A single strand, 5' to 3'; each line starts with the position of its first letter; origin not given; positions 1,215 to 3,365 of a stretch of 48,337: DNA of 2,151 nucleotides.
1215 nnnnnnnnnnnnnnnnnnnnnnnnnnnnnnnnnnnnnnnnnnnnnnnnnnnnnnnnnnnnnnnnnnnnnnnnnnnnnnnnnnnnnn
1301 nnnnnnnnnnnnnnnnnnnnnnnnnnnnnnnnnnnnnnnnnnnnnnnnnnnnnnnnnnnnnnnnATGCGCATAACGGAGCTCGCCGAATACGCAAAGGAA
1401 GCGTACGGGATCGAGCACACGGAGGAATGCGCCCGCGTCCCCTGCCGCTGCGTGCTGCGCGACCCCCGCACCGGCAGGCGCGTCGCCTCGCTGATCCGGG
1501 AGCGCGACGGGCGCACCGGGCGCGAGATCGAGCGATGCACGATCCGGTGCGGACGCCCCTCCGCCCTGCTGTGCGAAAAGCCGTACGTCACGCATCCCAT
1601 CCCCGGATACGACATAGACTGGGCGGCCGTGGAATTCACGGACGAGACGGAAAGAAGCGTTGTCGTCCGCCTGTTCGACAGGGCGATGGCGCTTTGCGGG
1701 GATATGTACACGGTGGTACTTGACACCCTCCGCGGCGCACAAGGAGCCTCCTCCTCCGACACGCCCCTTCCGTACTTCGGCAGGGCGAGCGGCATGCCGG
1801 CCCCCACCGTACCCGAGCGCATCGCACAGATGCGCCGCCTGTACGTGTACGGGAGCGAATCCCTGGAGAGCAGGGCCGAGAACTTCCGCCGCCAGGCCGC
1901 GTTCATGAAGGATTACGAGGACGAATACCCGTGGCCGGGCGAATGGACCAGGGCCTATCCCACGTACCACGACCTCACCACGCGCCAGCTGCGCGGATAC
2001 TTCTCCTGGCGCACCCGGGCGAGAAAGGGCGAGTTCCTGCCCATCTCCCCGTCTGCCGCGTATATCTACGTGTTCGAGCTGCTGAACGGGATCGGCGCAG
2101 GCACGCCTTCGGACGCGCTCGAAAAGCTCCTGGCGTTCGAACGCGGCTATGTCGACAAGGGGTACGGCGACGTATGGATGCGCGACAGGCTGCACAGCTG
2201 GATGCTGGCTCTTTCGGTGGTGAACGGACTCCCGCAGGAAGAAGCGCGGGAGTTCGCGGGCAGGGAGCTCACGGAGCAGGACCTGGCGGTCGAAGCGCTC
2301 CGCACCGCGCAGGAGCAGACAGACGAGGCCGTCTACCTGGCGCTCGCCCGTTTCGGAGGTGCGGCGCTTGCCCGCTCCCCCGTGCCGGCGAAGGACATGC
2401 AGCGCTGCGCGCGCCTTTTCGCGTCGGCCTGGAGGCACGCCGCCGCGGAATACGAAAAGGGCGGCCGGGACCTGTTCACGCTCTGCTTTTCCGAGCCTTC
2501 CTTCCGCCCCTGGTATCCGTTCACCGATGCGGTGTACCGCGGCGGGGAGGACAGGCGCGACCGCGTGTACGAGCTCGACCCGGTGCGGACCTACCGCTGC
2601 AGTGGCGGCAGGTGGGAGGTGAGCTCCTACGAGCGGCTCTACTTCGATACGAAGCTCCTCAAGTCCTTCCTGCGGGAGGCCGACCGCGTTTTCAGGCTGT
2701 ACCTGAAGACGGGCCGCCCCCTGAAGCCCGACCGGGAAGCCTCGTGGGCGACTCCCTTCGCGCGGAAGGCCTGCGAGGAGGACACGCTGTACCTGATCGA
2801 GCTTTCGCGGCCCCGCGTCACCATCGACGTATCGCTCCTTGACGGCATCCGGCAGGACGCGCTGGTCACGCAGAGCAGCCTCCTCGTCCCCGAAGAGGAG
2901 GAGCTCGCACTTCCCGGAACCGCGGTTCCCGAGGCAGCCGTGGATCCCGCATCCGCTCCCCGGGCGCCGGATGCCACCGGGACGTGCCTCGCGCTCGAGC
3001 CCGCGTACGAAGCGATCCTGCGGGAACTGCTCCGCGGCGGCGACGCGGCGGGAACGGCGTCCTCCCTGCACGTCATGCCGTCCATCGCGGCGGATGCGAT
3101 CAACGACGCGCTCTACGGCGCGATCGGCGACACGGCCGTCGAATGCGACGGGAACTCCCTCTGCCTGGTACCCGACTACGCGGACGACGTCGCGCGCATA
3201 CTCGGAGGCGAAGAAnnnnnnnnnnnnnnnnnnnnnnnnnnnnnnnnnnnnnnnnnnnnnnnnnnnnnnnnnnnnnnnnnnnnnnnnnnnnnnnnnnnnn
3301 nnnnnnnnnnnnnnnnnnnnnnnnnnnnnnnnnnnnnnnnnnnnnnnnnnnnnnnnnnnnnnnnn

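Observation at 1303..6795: Self-contained TerB-N/TerB-C + DUF2791 ATPase + Lhr-like helicase operon (Shango-like anti-phage candidate)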

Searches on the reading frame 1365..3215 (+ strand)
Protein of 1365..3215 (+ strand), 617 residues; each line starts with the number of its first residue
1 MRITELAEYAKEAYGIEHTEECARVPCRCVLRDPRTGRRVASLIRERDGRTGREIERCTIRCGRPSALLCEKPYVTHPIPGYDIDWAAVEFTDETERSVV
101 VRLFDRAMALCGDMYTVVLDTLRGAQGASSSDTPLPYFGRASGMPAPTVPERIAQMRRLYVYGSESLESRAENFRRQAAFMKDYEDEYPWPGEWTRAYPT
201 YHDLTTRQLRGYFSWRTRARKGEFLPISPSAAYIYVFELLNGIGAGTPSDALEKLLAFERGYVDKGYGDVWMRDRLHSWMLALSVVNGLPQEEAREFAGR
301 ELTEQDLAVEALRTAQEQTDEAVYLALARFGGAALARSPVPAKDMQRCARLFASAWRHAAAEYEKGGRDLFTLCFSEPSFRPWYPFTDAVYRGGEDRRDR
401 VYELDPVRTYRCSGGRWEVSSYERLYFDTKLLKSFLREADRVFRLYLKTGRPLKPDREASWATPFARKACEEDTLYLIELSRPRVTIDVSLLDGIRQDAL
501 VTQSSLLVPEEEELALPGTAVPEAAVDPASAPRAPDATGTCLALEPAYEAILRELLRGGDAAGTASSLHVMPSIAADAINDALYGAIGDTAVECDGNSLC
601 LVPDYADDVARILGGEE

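Call 7: search_protein_families(library=pfam, proteins=[window:1365-3215:+], max_evalue=0.1)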
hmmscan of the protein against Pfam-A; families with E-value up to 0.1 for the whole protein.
window:1365-3215:+ (617 aa): 2 families
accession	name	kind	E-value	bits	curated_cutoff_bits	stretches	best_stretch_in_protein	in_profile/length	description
PF13208.11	TerB_N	-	1.1e-18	68.2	25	1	145-343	9-189/207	TerB N-terminal domain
PF15615.11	TerB_C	-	3e-14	53.9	26.3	1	479-609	11-147/148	TerB-C domain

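Call 8: search_protein_families(library=padloc, proteins=[window:1365-3215:+], max_evalue=0.1)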
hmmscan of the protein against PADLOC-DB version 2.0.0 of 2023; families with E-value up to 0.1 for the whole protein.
window:1365-3215:+ (617 aa): 1 family
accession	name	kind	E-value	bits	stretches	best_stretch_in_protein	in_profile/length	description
PDLC03958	SngA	-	2.7e-60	203.5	1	134-613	63-527/528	-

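Call 9: search_protein_families(library=ncbifam, proteins=[window:1365-3215:+], max_evalue=0.1)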
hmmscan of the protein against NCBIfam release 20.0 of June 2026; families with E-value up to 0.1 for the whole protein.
window:1365-3215:+ (617 aa): 0 families

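Call 33: find_homologous_proteins(query=window:1365-3215:+, max_evalue=1e-10)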
Query window:1365-3215:+ (617 aa): 292 proteins with E <= 1e-10 among 8000 candidates; the best 120 are listed.
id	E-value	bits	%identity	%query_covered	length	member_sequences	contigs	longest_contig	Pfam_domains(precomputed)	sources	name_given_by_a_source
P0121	0.0e+0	1412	100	100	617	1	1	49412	PF13208.12,PF15615.12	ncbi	-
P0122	2.5e-198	679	54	100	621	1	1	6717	PF13208.12,PF15615.12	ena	-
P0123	2.3e-170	586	48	100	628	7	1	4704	PF13208.12,PF15615.12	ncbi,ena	-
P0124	1.9e-168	580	49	100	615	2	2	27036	PF13208.12,PF15615.12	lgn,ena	-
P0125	6.0e-167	575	49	100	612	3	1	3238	PF13208.12,PF15615.12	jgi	-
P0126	2.0e-166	573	47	100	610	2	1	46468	PF13208.12,PF15615.12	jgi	-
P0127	1.0e-163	564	45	100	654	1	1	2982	PF13208.12,PF15615.12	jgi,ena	-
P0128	3.2e-162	559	44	100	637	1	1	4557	PF13208.12,PF15615.12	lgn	-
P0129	6.1e-162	558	44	100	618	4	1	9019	PF13208.12,PF15615.12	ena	-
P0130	1.1e-161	557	45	100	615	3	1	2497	PF13208.12,PF15615.12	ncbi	-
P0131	1.3e-161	557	44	100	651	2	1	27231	PF13208.12,PF15615.12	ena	-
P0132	8.2e-161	555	44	100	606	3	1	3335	PF13208.12,PF15615.12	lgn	-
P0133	2.1e-160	553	46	100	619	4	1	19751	PF13208.12,PF15615.12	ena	-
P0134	5.4e-160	552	47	100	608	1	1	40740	PF13208.12,PF15615.12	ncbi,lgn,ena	-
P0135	1.4e-159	551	46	100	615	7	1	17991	PF13208.12,PF15615.12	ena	-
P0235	4.4e-148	513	44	100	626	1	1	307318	PF13208.12,PF15615.12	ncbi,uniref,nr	ncbi:TerB N-terminal domain-containing protein [Lachnoclostridium sp. Marseille-P6806]|uniref:TerB N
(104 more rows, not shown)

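Call 34: find_encoding_contigs(protein=P0121, flank=10000, max_places=10)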
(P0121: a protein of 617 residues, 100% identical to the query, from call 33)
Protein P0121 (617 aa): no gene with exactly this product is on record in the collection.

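Call 37: find_encoding_contigs(protein=P0241, flank=10000, max_places=10)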
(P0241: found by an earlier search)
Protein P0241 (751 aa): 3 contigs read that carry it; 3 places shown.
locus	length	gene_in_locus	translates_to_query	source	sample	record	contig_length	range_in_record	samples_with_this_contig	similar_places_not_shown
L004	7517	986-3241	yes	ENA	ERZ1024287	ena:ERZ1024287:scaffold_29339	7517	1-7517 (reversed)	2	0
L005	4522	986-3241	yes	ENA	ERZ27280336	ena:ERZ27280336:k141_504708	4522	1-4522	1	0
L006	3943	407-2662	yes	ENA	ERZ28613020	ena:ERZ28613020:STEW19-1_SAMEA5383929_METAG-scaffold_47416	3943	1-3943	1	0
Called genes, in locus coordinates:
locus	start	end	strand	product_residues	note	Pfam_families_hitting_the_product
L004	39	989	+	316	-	PF10923:BrxC_BrxD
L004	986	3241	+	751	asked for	PF00270:DEAD, PF04851:ResIII (weak), PF00271:Helicase_C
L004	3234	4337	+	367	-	PF00768:Peptidase_S11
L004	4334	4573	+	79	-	-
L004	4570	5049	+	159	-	PF00106:adh_short, PF13561:adh_short_C2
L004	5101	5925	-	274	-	PF10609:ParA, PF13614:AAA_31 (faint), PF01656:CbiA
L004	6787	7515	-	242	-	?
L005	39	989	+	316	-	PF10923:BrxC_BrxD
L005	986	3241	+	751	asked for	PF00270:DEAD, PF04851:ResIII (weak), PF00271:Helicase_C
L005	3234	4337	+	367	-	PF00768:Peptidase_S11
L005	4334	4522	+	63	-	?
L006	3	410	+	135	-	?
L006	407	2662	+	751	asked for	PF00270:DEAD, PF04851:ResIII (weak), PF00271:Helicase_C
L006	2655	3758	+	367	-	PF00768:Peptidase_S11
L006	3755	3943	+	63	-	?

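Call 48: search_solved_structures(query=window:1365-3215:+, max_evalue=1)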
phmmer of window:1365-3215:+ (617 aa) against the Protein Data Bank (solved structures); distinct sequences matched with E-value up to 1: 0.

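Call 51: search_protein_families(library=pfam, alignment_id=A2, max_evalue=0.05)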
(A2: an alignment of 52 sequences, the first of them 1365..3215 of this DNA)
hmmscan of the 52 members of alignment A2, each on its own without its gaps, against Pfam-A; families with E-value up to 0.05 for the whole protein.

A. member 1, window:1365-3215:+ (617 aa): 2 families
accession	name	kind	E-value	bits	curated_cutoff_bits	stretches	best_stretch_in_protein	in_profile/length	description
PF13208.11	TerB_N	-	1.1e-18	68.2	25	1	145-343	9-189/207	TerB N-terminal domain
PF15615.11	TerB_C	-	3e-14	53.9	26.3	1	479-609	11-147/148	TerB-C domain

B. families by the number of members that match (of 52 scanned): 4 families
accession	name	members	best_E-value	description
PF13208.11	TerB_N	52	4.6e-29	TerB N-terminal domain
PF15615.11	TerB_C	52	1e-23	TerB-C domain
PF04237.18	YjbR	14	0.0001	YjbR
PF02100.23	ODC_AZ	1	0.042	Ornithine decarboxylase antizyme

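Call 62: predict_structure(alignment_id=A2)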
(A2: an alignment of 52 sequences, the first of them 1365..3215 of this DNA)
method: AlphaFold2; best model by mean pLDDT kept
length: 617 residues; sequences in the alignment: 52
mean_pLDDT: 86.6   pTM: 0.59
mean pLDDT of the five models: 86.6, 86.1, 86.0, 85.3, 85.0
residues with pLDDT >= 90: 425; 70-90: 111; 50-70: 19; < 50: 62
segments of 3 or more residues with pLDDT < 50: 116-142, 510-539
pLDDT, mean of each block of 10 residues (from residue 1): 93 86 77 89 88 90 85 80 82 95 93 54 40 43 69 95 84 96 95 89 95 97 96 98 96 98 95 96 97 94 96 98 97 90 94 98 96 96 93 84 97 95 94 97 96 94 98 95 80 83 64 39 38 40 87 95 95 97 94 96 96 72
secondary structure, 60 per line:
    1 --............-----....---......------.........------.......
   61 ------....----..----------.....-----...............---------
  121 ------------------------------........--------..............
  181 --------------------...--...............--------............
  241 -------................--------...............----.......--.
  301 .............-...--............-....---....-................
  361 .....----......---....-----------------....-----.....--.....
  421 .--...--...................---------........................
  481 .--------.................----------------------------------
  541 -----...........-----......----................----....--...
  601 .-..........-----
elements in order: H3-14 H20-23 E27-32 E39-47 E54-60 H67-70 E87-91 H97-111 H151-158 H167-180 H206-220 H229-240 H248-263 H272-286 H291-297 H300-313 H320-331 H333-336 H340-343 H345-365 H370-375 E379-382 E400-403 E409-413 E416-421 H429-447 H457-481 H490-506 H546-556 H562-567 H572-587 E592-595 E598-601 H603-612

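Call 68: fold_search(model_id=the predicted structure, library=pdb)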
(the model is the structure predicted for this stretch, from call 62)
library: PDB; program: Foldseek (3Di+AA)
matches with E <= 10: 271; with E <= 0.001: 0
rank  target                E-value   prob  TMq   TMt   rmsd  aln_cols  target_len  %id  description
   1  3h9x_A                1.3e-03  1.00  0.16  0.74   3.5       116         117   15  Crystal Structure of the PSPTO_3016 protein from Pseudomonas syringae, Northeast Structural Genomics Consortium Target (released 2009-05-19)
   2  2kfp_MODEL_1_A        1.2e-02  1.00  0.15  0.63   4.1       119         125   15  Solution NMR structure of PSPTO_3016 from Pseudomonas syringae. Northeast Structural Genomics Consortium targe (released 2009-03-24)
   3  2fki_MODEL_1_A        3.7e-02  1.00  0.15  0.64   3.9       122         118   12  NMR Structure of Protein yjbR from Escherichia coli; Northeast Structural Genomics Consortium Target ER226 (released 2006-02-28)
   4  6iqu_A                8.9e-01  0.16  0.11  0.23  15.6       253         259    9  Crystal structure of Prc with PDZ domain deletion in complex with NlpI (released 2019-07-24)
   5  5wi2_B                9.8e-01  0.16  0.05  0.24  13.1       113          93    9  Crystal structure of the KA1 domain from human Chk1 (released 2017-10-04)
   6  2v8q_A                1.0e+00  0.23  0.05  0.28  13.5       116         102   10  Crystal structure of the regulatory fragment of mammalian AMPK in complexes with AMP (released 2007-09-25)
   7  8qag_B                1.0e+00  0.08  0.10  0.17  23.8       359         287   13  X-ray crystal structure of a de novo designed single-chain parallel coiled-coil alpha-helical barrel with 6 inner heli (released 2024-07-03)
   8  4eak_A                1.4e+00  0.16  0.05  0.26  13.1       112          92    6  Co-crystal structure of an AMPK core with ATP (released 2012-06-06)
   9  7rwb_A                1.4e+00  0.06  0.12  0.12  22.6       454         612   10  AP2 bound to the APA domain of SGIP in the presence of heparin (released 2022-03-30)
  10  9enq_A                1.5e+00  0.04  0.07  0.07  28.6       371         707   10  HSV-1 DNA polymerase-processivity factor complex in exonuclease state active site with 1-bp DNA mismatch (released 2024-05-29)
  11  7d98_Q                1.6e+00  0.54  0.09  0.17   4.2        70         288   23  Crystal structure of full-length CbnR complexed with the target DNA complex (released 2021-03-10)
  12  2esn_A                1.6e+00  0.54  0.09  0.17   4.6        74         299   22  The crystal structure of probable transcriptional regulator PA0477 from Pseudomonas aeruginosa (released 2005-11-01)
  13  9ojz_L                1.6e+00  0.20  0.16  0.30  11.5       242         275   14  21bin20S complex (NSF-alphaSNAP-2:1 syntaxin-1a:SNAP-25), non-hydrolyzing, class 5 (released 2025-08-06)
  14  7rwc_A                1.8e+00  0.07  0.13  0.13  22.8       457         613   10  AP2 bound to the APA domain of SGIP and heparin; partial signal subtraction and symmetry expansion (released 2022-03-30)
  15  4cff_C                2.1e+00  0.12  0.05  0.07  14.0       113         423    9  Structure of full length human AMPK in complex with a small molecule activator, a thienopyridone derivative (A-769662) (released 2013-12-25)
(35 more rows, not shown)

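Call 87: search_protein_families(library=pfam, proteins=[P0235, P0122], max_evalue=0.1)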
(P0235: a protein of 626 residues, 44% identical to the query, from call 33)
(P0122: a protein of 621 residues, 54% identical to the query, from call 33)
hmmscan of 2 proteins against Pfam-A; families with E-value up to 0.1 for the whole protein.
P0235 (626 aa): 3 families
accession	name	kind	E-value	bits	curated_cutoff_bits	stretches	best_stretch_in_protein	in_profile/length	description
PF13208.11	TerB_N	-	5.4e-22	79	25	1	147-299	10-146/207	TerB N-terminal domain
PF15615.11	TerB_C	-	3.7e-21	76.3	26.3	1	485-617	10-148/148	TerB-C domain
PF04237.18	YjbR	-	0.031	15.4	30.1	1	13-106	3-84/88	YjbR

P0122 (621 aa): 3 families
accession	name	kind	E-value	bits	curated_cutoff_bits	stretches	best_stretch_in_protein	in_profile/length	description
PF13208.11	TerB_N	-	3e-20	73.3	25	1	135-272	3-125/207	TerB N-terminal domain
PF15615.11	TerB_C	-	4.1e-14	53.5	26.3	1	468-613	4-147/148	TerB-C domain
PF02100.23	ODC_AZ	-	0.042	14.2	24.2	1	289-338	48-96/114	Ornithine decarboxylase antizyme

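Call 91: find_homologous_proteins(query=L004:39-986:+, max_evalue=1e-60)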
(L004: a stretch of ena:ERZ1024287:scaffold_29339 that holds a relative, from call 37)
Query L004:39-986:+ (316 aa): 7999 proteins with E <= 1e-60 among 8000 candidates; the best 120 are listed.
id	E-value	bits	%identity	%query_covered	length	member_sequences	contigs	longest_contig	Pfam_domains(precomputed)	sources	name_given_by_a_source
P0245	3.7e-206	701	100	100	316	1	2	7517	PF10923.15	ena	-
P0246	1.5e-202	690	99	100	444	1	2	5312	PF10923.15,PF13191.13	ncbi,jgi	jgi:hypothetical protein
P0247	2.1e-177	607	84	100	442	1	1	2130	PF10923.15,PF13191.13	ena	-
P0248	2.3e-177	607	84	100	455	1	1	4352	PF10923.15,PF13191.13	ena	-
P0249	7.9e-177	605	84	100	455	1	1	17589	PF10923.15,PF13191.13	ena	-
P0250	2.1e-176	604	86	100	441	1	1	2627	PF10923.15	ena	-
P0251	3.5e-176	603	84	100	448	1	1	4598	PF10923.15,PF13191.13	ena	-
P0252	4.3e-176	603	83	100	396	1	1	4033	PF10923.15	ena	-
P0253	6.3e-176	602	83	100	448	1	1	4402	PF10923.15,PF13191.13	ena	-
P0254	6.3e-176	602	83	100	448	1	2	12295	PF10923.15,PF13191.13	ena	-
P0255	6.3e-176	602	83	100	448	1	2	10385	PF10923.15,PF13191.13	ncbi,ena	-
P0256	6.5e-176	602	83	100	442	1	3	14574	PF10923.15,PF13191.13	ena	-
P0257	7.4e-176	602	86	100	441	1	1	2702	PF10923.15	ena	-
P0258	9.0e-176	602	83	100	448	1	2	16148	PF10923.15,PF13191.13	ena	-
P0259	3.7e-175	600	85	100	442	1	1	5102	PF10923.15,PF13191.13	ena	-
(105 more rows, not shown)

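Call 92: find_encoding_contigs(protein=P0246, flank=10000, max_places=6)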
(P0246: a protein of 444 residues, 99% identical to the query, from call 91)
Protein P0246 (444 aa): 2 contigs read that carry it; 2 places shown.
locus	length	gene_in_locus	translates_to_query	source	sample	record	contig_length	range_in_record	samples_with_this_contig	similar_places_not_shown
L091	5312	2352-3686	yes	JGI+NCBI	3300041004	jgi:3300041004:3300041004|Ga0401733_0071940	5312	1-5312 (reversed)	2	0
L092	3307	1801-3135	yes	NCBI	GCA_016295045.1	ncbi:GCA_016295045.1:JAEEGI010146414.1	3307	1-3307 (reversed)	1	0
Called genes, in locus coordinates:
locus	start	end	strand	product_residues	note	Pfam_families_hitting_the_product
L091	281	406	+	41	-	-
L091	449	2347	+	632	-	PF13208:TerB_N, PF15615:TerB_C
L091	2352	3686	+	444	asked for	PF10923:BrxC_BrxD, PF13191:AAA_16 (weak)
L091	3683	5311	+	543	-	?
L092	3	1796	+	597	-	?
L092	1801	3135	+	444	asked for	PF10923:BrxC_BrxD, PF13191:AAA_16 (weak)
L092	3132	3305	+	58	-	?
